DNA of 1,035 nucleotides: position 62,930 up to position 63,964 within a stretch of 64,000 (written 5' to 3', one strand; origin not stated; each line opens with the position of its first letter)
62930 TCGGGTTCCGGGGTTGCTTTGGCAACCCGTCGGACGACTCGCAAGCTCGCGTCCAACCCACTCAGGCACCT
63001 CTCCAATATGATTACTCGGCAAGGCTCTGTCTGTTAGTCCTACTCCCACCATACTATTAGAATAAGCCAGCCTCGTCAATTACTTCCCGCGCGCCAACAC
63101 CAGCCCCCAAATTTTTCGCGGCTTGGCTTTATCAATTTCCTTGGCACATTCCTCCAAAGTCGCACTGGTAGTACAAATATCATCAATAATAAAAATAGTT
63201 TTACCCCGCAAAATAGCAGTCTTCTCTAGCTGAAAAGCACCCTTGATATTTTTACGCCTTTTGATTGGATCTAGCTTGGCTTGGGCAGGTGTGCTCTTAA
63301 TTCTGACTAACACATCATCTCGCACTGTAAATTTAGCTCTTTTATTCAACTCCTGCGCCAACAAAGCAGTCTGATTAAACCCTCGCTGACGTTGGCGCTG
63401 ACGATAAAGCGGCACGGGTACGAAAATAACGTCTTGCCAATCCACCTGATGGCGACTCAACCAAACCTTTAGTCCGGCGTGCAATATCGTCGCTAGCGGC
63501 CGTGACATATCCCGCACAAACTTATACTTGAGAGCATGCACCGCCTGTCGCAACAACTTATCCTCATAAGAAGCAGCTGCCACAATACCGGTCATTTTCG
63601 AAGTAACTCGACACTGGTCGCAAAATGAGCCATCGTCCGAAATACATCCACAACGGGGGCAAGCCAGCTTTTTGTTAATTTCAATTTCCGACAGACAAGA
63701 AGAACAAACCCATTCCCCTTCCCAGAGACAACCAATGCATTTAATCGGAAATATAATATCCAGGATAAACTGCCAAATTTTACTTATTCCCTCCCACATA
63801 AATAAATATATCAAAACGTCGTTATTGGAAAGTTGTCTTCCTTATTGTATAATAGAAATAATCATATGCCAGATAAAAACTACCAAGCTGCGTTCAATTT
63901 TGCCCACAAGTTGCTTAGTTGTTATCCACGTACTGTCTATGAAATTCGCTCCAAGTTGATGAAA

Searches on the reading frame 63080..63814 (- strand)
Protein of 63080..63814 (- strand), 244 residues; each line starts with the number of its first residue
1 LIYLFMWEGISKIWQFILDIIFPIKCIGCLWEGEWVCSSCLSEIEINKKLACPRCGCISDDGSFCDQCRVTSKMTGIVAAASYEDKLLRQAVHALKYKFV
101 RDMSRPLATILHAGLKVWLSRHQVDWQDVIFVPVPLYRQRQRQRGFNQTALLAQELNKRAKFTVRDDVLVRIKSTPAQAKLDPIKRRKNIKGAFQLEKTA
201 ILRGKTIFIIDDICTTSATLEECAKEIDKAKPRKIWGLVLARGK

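Call 88: search_protein_families(library=pfam, proteins=[window:63080-63814:-], max_evalue=0.00001)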
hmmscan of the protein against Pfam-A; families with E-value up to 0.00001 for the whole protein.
window:63080-63814:- (244 aa): 2 families
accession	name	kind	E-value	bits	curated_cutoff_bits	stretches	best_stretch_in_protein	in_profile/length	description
PF18912.6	DZR_2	-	1.1e-06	28.9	27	1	17-69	1-56/56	Double zinc ribbon domain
PF00156.33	Pribosyltran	-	1.6e-06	28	26.3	1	187-238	79-121/158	Phosphoribosyl transferase domain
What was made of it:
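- A ComFC-like protein (DZR_2 plus Pribosyltran, 63080-63814, call 88) hints at DNA uptake.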
